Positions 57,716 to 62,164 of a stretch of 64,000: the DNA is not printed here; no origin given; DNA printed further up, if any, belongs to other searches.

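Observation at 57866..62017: Giant secreted mosaic protein combining a 7-repeat propeller-like domain, an array of ADAM-type disintegrin-like modules and four unnamed C-terminal modules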

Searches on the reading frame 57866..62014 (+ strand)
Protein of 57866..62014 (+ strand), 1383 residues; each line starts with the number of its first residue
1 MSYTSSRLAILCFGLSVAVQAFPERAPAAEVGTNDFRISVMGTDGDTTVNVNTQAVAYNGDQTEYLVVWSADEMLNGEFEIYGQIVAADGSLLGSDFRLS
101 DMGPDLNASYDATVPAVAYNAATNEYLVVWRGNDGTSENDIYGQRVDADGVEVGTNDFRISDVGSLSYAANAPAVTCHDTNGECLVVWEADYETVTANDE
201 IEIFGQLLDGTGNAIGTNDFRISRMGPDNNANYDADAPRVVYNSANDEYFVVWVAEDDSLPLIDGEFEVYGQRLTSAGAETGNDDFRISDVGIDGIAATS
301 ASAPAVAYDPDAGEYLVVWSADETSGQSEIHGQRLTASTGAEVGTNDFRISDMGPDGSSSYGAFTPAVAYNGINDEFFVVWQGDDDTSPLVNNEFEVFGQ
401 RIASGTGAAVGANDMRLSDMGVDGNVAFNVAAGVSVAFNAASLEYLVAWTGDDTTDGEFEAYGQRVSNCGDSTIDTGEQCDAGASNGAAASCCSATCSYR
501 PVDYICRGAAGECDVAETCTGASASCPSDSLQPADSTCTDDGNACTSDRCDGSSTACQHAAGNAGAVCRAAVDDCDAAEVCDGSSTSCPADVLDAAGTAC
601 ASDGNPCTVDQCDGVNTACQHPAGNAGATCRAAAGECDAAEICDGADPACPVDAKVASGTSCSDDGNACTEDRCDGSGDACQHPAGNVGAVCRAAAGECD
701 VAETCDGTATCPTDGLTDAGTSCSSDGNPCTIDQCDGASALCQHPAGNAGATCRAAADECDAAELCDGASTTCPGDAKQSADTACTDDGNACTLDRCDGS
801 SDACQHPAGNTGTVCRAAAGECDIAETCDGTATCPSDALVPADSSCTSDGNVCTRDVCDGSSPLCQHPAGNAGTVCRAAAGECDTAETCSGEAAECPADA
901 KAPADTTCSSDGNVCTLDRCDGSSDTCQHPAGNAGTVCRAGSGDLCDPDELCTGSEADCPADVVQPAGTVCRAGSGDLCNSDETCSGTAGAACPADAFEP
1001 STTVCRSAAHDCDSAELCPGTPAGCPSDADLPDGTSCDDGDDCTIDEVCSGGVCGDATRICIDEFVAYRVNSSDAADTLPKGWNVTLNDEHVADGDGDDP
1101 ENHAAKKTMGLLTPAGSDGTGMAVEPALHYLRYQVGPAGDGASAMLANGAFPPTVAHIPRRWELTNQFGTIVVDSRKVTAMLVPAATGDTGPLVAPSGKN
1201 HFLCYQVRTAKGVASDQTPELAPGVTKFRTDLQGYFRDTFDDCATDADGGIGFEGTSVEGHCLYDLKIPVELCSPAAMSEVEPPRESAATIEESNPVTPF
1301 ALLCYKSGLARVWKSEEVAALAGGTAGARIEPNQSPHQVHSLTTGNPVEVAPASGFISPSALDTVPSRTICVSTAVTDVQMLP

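Call 5: search_protein_families(library=pfam, proteins=[window:57866-62014:+], max_evalue=1)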
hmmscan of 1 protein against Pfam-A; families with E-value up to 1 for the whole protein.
window:57866-62014:+ (1383 aa): 3 families
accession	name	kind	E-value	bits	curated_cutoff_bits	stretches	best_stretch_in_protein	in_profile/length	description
PF00200.28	Disintegrin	-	8.9e-41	139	35.1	10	477-529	22-75/75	Disintegrin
PF00526.23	Dicty_CTDC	-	1.5e-12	47.5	27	6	726-744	4-21/24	Dictyostelium (slime mold) repeat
PF24247.1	DUF7450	-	0.0085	16.3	27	1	1159-1215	16-71/151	Repeat of unknown function (DUF7450)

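Call 6: search_protein_families(library=ncbifam, proteins=[window:57866-62014:+], max_evalue=1)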
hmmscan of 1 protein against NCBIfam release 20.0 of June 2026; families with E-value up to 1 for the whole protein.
window:57866-62014:+ (1383 aa): 0 families

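Call 9: find_homologous_proteins(query=window:57866-62014:+)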
Query window:57866-62014:+ (1383 aa): 1045 proteins with E <= 0.001 among 8000 candidates; the best 120 are listed.
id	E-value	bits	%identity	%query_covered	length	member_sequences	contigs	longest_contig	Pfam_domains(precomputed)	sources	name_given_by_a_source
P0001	0.0e+0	3094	100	99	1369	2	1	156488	PF00526.24,PF22847.3,PF00200.29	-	-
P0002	0.0e+0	1163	51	32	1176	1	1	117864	PF22847.3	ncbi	-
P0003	0.0e+0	1159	48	31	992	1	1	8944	PF22847.3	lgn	-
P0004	0.0e+0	1140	53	32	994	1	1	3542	PF22847.3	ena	-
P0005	0.0e+0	1140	49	34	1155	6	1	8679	PF22847.3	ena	-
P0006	0.0e+0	1128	48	33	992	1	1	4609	PF22847.3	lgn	-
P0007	0.0e+0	1099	55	32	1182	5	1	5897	PF22847.3,PF18714.7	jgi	jgi:hypothetical protein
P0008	0.0e+0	1095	51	32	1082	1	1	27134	PF22847.3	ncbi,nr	ncbi:MAG TPA: hypothetical protein VJT84_12970 [Gaiellaceae bacterium]|nr:hypothetical protein [Gaie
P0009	0.0e+0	1080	52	31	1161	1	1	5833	PF22847.3,PF00238.25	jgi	-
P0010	0.0e+0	1080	51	34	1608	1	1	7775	PF22847.3,PF00395.26,PF05345.19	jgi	jgi:hypothetical protein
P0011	0.0e+0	1073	53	32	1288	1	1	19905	PF22847.3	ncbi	-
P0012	0.0e+0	1069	50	34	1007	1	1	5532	PF22847.3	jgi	jgi:hypothetical protein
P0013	0.0e+0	1067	51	33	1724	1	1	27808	PF23981.2,PF22847.3,PF18962.8,PF13860.13,PF18911.7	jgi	-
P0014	0.0e+0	1062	53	32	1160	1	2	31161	PF22847.3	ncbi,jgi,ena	-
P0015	0.0e+0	1056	50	32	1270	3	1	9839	PF22847.3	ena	-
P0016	0.0e+0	1041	53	33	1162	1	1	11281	PF22847.3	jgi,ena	-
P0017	0.0e+0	1041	51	32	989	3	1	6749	PF22847.3,PF00238.25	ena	-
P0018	0.0e+0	1034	45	33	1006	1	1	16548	PF22847.3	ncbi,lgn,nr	ncbi:MAG: hypothetical protein JXB15_12745 [Anaerolineales bacterium]|nr:hypothetical protein [Anaer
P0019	0.0e+0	1033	51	34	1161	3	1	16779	PF22847.3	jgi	jgi:hypothetical protein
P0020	0.0e+0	1030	52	32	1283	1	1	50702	PF22847.3,PF18962.8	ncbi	ncbi:MAG: T9SS type A sorting domain-containing protein [Candidatus Eisenbacteria bacterium]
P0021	0.0e+0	1026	55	32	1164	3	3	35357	PF22847.3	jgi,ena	-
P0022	0.0e+0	1024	53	33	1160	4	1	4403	PF22847.3,PF13724.12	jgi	-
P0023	0.0e+0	1020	45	36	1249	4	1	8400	PF22847.3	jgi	jgi:hypothetical protein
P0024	0.0e+0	1020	48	34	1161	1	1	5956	PF22847.3,PF00238.25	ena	-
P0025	0.0e+0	1019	51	33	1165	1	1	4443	PF22847.3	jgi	jgi:hypothetical protein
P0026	0.0e+0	1017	47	34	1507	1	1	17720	PF22847.3,PF20009.5,PF00353.26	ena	-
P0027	0.0e+0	1012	50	36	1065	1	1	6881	PF22847.3,PF03412.22,PF12106.15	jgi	jgi:hypothetical protein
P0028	1.1e-295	1003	49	34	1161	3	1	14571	PF22847.3,PF00238.25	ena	-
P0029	2.1e-293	995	51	32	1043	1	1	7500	PF22847.3,PF04616.21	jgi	jgi:hypothetical protein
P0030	2.6e-293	995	48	32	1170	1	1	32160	PF22847.3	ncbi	-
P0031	2.1e-291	988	52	30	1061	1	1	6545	PF22847.3,PF04616.21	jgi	-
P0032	2.7e-289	981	45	37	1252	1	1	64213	PF22847.3,PF18962.8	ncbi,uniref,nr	ncbi:MAG: T9SS type A sorting domain-containing protein [Candidatus Eisenbacteria bacterium]|uniref:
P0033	1.7e-288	979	51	32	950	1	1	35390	PF22847.3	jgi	-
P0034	2.1e-287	975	48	34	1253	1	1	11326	PF22847.3,PF18962.8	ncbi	-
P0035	9.5e-287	973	47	71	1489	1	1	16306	PF22847.3,PF00200.29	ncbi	-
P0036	1.7e-286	972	47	35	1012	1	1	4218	PF22847.3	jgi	jgi:hypothetical protein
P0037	3.2e-284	965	53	33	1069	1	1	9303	PF22847.3,PF18714.7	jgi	jgi:hypothetical protein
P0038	3.1e-283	961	48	35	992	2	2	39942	PF22847.3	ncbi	-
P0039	6.2e-281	954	48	32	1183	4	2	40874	PF22847.3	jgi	jgi:hypothetical protein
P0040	7.5e-281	953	52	32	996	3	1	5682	PF25943.1,PF22847.3,PF00238.25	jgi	jgi:hypothetical protein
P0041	2.7e-280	952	48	34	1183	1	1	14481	PF22847.3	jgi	-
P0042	5.3e-280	951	50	32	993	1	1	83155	PF22847.3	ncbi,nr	ncbi:MAG: hypothetical protein JW726_16545 [Anaerolineales bacterium]|nr:hypothetical protein [Anaer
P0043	8.2e-279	947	51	32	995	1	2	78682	PF22847.3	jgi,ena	-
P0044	3.5e-278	945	51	33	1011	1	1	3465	PF22847.3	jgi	-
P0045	6.8e-278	944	50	32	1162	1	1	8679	PF22847.3,PF00238.25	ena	-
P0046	7.5e-278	943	51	32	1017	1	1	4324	PF22847.3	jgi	jgi:hypothetical protein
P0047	5.3e-277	941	49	32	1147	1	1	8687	PF22847.3,PF00404.25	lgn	-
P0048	5.6e-277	941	49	31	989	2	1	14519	PF22847.3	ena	-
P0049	2.2e-276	939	49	33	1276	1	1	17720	PF22847.3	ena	-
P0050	1.2e-275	936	51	32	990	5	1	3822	PF22847.3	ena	-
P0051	6.7e-273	927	51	32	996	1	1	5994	PF22847.3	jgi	jgi:hypothetical protein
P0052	9.7e-273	926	51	32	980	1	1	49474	PF22847.3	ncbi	-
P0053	1.2e-272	926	49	34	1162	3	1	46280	PF22847.3,PF00238.25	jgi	-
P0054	6.2e-272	924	46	32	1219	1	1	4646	PF22847.3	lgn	-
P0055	6.9e-272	924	46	32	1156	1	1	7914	PF22847.3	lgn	-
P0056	4.7e-271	921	48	32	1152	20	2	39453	PF22847.3,PF03412.22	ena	-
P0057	7.3e-271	920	48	31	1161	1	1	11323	PF22847.3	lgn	-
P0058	9.6e-270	917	53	32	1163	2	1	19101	PF22847.3,PF21465.3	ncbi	-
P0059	5.5e-269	914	48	34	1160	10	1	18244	PF22847.3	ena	-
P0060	1.5e-268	913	49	34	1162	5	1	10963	PF22847.3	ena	-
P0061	5.7e-267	907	48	34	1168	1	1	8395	PF22847.3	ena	-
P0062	1.3e-266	906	51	33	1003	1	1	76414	PF22847.3,PF00238.25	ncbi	-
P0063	4.1e-266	905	49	32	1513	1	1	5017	PF22847.3,PF20009.5,PF00353.26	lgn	-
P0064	1.1e-265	903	49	33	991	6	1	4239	PF22847.3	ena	-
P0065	3.2e-265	902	49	32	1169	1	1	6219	PF22847.3,PF00238.25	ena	-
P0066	5.7e-264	897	48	33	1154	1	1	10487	PF22847.3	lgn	-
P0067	8.9e-264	897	51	33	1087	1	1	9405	PF22847.3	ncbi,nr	ncbi:MAG: hypothetical protein HC875_24070 [Anaerolineales bacterium]|nr:hypothetical protein [Anaer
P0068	1.4e-263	896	48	33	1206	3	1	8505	PF22847.3,PF00404.25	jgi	jgi:hypothetical protein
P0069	4.4e-262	891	50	32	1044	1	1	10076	PF22847.3,PF00404.25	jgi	jgi:hypothetical protein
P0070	9.4e-262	890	49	32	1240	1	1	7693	PF22847.3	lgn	-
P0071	1.8e-261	889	49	32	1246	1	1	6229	PF22847.3,PF18962.8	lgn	-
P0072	3.3e-261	888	48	34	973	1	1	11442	PF22847.3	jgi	jgi:hypothetical protein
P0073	1.4e-259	883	46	37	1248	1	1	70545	PF22847.3,PF18962.8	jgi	jgi:hypothetical protein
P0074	3.2e-259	882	44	34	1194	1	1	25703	PF22847.3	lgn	-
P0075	2.2e-257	876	49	33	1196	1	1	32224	PF22847.3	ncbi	-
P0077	8.7e-257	874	51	32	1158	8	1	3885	PF22847.3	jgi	-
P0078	3.1e-256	872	47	32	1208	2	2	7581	PF22847.3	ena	-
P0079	7.0e-256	871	46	31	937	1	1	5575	PF22847.3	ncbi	-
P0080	1.2e-254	867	50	32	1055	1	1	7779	PF22847.3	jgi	-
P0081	1.2e-253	863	51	33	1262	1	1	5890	PF22847.3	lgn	-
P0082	1.7e-252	859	48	31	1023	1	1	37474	PF22847.3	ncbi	-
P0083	2.3e-252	859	44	32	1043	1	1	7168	PF22847.3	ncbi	-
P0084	8.3e-251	854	47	33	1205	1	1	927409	PF22847.3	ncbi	-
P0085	2.8e-247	842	49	34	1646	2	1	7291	PF13535.12,PF22847.3,PF00404.25,PF07478.19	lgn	-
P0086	8.5e-245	834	50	32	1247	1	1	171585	PF22847.3,PF18962.8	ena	-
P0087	1.5e-244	833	45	34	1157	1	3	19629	PF22847.3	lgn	-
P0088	2.6e-244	832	48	27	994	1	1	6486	PF22847.3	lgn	-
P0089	1.2e-243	830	45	32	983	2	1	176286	PF22847.3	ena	-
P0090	4.0e-243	828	50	31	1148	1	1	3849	PF22847.3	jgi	jgi:hypothetical protein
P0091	4.3e-242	825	51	32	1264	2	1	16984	PF22847.3,PF18962.8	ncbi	-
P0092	1.4e-240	820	49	32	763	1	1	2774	PF22847.3,PF00238.25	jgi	-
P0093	5.9e-240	818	49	34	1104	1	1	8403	PF22847.3,PF18714.7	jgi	jgi:hypothetical protein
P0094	5.6e-239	815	47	32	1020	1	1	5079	PF22847.3,PF00385.31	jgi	jgi:hypothetical protein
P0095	8.9e-238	811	49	33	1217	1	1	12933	PF22847.3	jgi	jgi:hypothetical protein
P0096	3.4e-237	809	45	32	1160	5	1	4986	PF22847.3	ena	-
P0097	9.9e-236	804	45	34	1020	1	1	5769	PF22847.3,PF16640.12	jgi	jgi:hypothetical protein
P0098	1.2e-235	804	48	33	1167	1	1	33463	PF22847.3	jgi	jgi:hypothetical protein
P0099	2.2e-234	799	47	32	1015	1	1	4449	PF22847.3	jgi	jgi:hypothetical protein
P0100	2.7e-234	799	48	32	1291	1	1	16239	PF22847.3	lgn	-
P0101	2.7e-233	796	47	31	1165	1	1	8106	PF22847.3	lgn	-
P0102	3.1e-233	796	48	28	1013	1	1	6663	PF22847.3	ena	-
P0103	1.3e-232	794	40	53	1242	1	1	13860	PF22847.3,PF00200.29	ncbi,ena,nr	ncbi:MAG TPA: hypothetical protein VEB21_17060 [Terriglobales bacterium]|nr:hypothetical protein [Te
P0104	7.6e-231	788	48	32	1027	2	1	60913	PF22847.3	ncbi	ncbi:MAG: hypothetical protein ACYS0G_04770 [Planctomycetota bacterium]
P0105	2.0e-230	786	40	35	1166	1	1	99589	PF22847.3,PF21465.3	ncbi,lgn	-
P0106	4.5e-230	785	46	32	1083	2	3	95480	PF22847.3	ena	-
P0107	7.9e-229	781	45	33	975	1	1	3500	PF22847.3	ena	-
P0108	3.8e-228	779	46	34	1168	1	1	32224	PF22847.3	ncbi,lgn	-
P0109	6.3e-228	778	47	34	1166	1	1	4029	PF22847.3,PF10854.14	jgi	jgi:hypothetical protein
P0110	1.8e-227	776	46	33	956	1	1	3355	PF22847.3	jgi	jgi:hypothetical protein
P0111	7.5e-227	774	47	31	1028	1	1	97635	PF22847.3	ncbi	-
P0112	4.8e-226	772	45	32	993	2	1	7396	PF22847.3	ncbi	-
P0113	2.2e-225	770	48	27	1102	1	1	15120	PF22847.3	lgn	-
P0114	2.4e-223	763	46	32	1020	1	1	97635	PF22847.3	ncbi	-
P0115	1.1e-221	757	44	34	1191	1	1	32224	PF22847.3,PF00385.31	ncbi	-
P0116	3.3e-221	756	48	32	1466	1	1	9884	PF22847.3,PF13948.12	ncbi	-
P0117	7.4e-221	755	46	32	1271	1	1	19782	PF22847.3,PF18962.8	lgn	-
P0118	1.6e-220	753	51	32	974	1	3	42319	PF22847.3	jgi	jgi:hypothetical protein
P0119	9.7e-219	748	46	32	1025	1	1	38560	PF22847.3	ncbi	-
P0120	3.0e-218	746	47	32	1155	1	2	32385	PF22847.3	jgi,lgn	jgi:hypothetical protein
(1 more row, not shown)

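Call 10: search_protein_families(library=pfam, proteins=[P0002, P0035, P0103], max_evalue=10)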
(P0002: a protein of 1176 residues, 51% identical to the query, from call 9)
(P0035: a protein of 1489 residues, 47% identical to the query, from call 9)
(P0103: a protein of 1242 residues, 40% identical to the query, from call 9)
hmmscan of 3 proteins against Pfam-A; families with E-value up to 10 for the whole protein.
P0002 (1176 aa): 3 families
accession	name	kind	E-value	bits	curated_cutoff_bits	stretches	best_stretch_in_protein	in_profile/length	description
PF14465.12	NFRKB_winged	-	0.0056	17.4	22.2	0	459-491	64-96/103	NFRKB Winged Helix-like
PF12106.13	Colicin_E5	-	3.5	8.4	25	0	924-945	47-68/88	Colicin E5 ribonuclease domain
PF13724.11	DNA_binding_2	-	6.8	7.5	25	0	907-918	3-14/48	DNA-binding domain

P0035 (1489 aa): 5 families
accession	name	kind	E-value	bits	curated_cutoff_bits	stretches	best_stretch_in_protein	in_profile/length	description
PF00200.28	Disintegrin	-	3.9e-15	56.8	35.1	7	907-960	18-75/75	Disintegrin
PF24224.1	DUF7440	-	0.00017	22.2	25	3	991-1037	19-65/110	Family of unknown function (DUF7440)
PF11289.13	bCoV_viroporin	-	0.03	14.2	27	0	459-503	153-196/273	Betacoronavirus viroporin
PF00238.24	Ribosomal_L14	-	0.097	13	23.6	0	480-511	80-111/122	Ribosomal protein L14p/L23e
PF12106.13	Colicin_E5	-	4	8.2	25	0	260-287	49-73/88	Colicin E5 ribonuclease domain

P0103 (1242 aa): 3 families
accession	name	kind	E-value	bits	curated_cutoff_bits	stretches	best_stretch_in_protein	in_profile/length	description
PF00200.28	Disintegrin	-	2e-27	96.2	35.1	6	675-728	25-75/75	Disintegrin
PF08940.17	DUF1918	-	0.14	12.3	24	1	361-402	4-45/58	Domain of unknown function (DUF1918)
PF18830.6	LPD16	-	0.3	11.3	27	1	639-678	5-43/82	Large polyvalent protein-associated domain 16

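Call 44: find_encoding_contigs(protein=P0001, flank=10000, max_places=3)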
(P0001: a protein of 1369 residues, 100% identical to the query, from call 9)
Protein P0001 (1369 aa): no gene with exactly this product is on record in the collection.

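Call 49: find_encoding_contigs(protein=P0035, flank=8000, max_places=2)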
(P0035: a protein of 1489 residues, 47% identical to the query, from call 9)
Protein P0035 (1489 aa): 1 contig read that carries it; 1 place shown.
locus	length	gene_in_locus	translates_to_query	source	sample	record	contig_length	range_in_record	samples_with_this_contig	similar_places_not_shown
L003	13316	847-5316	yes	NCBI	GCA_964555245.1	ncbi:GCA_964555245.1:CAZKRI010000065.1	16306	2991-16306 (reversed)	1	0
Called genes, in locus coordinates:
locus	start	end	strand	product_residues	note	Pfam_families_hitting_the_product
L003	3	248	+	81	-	?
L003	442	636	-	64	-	-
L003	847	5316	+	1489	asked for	PF22847:Glyco_hydro_43_rel (faint), PF00200:Disintegrin (faint)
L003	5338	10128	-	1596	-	PF00149:Metallophos (weak), PF02333:Phytase, PF05426:Alginate_lyase (weak), PF17957:Big_7, PF05426:Alginate_lyase (weak)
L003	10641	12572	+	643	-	PF00034:Cytochrom_C, PF13442:Cytochrome_CBB3, PF13365:Trypsin_2, PF00595:PDZ (weak), PF13180:PDZ_2, PF17820:PDZ_6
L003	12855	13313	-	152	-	PF04020:Phage_holin_4_2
